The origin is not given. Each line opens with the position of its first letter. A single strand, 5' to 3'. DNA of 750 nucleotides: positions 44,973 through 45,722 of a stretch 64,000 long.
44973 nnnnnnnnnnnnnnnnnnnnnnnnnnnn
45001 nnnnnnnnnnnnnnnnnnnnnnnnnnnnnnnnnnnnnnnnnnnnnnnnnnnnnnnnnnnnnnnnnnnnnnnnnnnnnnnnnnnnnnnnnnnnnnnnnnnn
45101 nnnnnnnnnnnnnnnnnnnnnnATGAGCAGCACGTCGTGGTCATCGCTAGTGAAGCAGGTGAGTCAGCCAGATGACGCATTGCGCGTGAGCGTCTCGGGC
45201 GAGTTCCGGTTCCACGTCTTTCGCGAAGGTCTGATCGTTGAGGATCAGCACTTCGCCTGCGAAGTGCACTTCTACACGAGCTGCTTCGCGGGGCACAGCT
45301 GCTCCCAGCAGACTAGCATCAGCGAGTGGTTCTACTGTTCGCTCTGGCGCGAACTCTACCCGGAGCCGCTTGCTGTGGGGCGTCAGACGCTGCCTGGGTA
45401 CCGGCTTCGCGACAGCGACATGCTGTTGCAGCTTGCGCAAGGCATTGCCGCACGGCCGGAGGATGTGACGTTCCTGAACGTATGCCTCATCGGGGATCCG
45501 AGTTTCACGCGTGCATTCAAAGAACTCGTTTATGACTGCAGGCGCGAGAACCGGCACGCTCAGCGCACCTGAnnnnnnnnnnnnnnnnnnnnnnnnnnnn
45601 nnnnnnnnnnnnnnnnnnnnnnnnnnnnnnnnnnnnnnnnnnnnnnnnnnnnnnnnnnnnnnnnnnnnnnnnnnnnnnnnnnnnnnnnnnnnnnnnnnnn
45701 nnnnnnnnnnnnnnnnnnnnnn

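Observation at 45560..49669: A 1369-aa tyrosine recombinase fused to an ~800-aa domain of unknown function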

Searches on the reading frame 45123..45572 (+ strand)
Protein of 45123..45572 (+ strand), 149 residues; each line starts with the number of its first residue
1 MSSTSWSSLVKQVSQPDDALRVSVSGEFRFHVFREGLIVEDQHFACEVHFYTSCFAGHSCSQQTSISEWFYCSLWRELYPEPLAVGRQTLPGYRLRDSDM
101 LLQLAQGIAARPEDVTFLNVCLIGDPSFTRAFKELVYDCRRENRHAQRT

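Call 14: search_protein_families(library=pfam, proteins=[window:45123-45572:+], max_evalue=0.01)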
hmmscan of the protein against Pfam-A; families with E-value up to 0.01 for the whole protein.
window:45123-45572:+ (149 aa): 1 family
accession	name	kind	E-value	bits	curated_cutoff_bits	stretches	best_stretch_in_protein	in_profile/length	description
PF04863.19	EGF_alliinase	-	0.0024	18.7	25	1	18-64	12-52/55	Alliinase EGF-like domain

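Call 15: search_protein_families(library=phrogs, proteins=[window:45123-45572:+], max_evalue=0.001)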
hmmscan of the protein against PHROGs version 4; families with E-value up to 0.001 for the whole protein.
window:45123-45572:+ (149 aa): 0 families

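Call 74: search_protein_families(library=ncbifam, proteins=[window:45123-45572:+], max_evalue=0.01)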
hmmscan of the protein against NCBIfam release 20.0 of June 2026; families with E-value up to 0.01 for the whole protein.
window:45123-45572:+ (149 aa): 0 families
